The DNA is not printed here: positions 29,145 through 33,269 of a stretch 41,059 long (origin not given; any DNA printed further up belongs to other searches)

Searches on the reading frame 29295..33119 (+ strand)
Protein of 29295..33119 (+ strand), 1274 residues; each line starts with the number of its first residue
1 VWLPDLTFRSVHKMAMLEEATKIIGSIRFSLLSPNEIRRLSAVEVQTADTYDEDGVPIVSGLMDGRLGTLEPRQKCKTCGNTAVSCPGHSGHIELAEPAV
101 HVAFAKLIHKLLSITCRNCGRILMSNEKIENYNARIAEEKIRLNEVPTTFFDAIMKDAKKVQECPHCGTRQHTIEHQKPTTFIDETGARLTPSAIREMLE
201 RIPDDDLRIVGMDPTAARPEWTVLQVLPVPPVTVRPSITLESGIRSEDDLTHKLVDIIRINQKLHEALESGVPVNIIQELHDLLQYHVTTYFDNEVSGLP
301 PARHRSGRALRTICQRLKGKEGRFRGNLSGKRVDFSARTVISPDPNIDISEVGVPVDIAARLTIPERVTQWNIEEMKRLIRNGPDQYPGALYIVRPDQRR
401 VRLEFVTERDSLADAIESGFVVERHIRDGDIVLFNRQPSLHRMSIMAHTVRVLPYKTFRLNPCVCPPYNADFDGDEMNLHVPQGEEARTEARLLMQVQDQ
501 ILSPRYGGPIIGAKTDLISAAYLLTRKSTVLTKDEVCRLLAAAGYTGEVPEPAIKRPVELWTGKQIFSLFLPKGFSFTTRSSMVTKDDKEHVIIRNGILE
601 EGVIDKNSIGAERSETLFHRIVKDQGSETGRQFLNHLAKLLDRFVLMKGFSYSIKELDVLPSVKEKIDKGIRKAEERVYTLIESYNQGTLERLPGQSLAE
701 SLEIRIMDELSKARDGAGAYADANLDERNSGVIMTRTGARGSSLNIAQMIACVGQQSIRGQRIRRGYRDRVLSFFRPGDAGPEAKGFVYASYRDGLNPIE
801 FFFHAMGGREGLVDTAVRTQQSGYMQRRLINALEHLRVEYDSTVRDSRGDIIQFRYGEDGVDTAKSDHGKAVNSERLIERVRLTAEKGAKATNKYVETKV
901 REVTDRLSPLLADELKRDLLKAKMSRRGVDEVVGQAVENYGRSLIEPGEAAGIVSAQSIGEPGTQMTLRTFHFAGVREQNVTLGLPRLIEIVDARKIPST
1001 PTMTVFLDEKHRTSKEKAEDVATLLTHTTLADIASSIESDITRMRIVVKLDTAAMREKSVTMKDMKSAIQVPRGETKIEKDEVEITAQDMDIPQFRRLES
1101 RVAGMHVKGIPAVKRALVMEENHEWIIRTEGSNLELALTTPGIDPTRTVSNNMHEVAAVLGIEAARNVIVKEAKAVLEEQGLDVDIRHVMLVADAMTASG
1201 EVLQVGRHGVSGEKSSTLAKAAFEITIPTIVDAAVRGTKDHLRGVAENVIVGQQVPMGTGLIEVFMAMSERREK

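Call 8: search_protein_families(library=pfam, proteins=[window:29295-33119:+])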
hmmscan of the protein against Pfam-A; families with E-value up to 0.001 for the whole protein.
window:29295-33119:+ (1274 aa): 6 families
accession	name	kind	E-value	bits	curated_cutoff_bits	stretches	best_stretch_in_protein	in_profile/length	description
PF04997.17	RNA_pol_Rpb1_1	-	2.1e-93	313.5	39.7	1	22-328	2-312/312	RNA polymerase Rpb1, domain 1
PF04998.22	RNA_pol_Rpb1_5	-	2.4e-87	293.2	28.5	1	795-1217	1-266/267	RNA polymerase Rpb1, domain 5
PF00623.25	RNA_pol_Rpb1_2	-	3.6e-73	245.7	25.3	1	330-497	1-166/166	RNA polymerase Rpb1, domain 2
PF04983.23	RNA_pol_Rpb1_3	-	2e-38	132.3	28.9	1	500-656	1-161/162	RNA polymerase Rpb1, domain 3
PF05000.22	RNA_pol_Rpb1_4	-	3.3e-28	98.2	24.8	1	682-788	1-107/107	RNA polymerase Rpb1, domain 4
PF02591.20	Zn_ribbon_9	-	0.00037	21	29.1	0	145-168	8-30/33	C4-type zinc ribbon domain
